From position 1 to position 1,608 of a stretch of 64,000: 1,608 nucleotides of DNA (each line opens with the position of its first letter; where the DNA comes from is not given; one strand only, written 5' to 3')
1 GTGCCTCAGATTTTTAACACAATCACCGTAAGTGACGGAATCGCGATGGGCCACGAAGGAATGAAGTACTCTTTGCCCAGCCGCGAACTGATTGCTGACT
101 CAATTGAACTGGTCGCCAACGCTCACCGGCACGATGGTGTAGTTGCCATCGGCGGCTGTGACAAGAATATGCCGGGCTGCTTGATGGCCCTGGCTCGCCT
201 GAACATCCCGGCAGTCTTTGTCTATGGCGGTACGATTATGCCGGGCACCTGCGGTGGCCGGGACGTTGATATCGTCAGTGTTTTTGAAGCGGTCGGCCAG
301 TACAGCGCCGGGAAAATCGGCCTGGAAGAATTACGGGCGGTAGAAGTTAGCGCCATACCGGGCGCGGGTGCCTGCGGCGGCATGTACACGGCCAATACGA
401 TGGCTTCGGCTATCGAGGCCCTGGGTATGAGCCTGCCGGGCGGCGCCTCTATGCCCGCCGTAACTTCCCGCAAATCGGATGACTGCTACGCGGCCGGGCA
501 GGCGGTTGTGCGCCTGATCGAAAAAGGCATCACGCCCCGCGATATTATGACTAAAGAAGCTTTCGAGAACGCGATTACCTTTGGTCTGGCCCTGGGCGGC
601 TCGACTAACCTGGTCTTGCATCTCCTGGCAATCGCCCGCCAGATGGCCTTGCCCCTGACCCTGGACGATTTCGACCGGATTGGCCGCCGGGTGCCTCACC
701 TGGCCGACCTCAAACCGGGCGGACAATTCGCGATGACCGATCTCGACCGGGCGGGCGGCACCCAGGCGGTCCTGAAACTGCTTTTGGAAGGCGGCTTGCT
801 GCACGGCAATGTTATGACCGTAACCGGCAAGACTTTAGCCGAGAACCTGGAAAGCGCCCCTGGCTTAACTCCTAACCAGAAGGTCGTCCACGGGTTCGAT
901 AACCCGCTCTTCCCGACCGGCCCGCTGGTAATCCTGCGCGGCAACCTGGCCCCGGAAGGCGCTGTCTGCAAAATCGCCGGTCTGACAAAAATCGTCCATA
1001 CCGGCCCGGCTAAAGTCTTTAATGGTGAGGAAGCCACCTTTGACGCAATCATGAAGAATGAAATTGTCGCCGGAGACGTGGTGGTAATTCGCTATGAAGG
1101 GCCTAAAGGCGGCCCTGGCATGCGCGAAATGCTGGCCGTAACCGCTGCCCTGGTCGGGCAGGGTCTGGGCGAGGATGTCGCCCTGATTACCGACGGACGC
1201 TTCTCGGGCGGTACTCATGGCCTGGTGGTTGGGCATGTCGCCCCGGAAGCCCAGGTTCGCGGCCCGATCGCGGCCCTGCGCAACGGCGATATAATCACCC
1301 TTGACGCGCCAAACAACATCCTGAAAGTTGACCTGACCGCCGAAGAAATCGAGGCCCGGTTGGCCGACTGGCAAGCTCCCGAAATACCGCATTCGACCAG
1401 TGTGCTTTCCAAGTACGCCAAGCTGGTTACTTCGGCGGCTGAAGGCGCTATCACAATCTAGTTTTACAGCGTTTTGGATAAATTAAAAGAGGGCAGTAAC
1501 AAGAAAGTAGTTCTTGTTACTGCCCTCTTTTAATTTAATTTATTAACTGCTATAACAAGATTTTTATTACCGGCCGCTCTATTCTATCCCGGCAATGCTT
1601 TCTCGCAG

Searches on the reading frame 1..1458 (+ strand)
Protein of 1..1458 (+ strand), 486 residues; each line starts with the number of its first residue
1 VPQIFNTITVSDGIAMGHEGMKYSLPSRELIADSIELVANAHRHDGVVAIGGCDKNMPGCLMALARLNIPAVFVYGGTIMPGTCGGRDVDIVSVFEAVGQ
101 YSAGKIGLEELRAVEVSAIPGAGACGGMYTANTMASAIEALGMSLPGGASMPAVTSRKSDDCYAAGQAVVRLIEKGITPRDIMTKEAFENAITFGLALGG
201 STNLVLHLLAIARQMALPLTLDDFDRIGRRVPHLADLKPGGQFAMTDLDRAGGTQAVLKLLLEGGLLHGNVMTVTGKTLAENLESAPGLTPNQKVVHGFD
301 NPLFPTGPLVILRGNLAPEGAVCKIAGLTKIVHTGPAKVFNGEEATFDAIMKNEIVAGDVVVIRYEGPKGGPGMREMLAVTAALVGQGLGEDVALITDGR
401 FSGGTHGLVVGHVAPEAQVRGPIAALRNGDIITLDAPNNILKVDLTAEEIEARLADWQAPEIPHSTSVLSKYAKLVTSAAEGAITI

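Call 55: search_protein_families(library=pfam, proteins=[window:1-1458:+])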
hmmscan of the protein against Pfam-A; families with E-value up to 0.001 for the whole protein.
window:1-1458:+ (486 aa): 2 families
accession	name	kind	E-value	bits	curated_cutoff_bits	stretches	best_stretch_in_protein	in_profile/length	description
PF00920.27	ILVD_EDD_N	-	7e-122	407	27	1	2-282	38-316/316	Dihydroxy-acid/6-phosphogluconate dehydratase N-terminal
PF24877.1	ILV_EDD_C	-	1.3e-72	243.6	27.7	1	294-483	1-191/191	Dihydroxy-acid/6-phosphogluconate dehydratase C-terminal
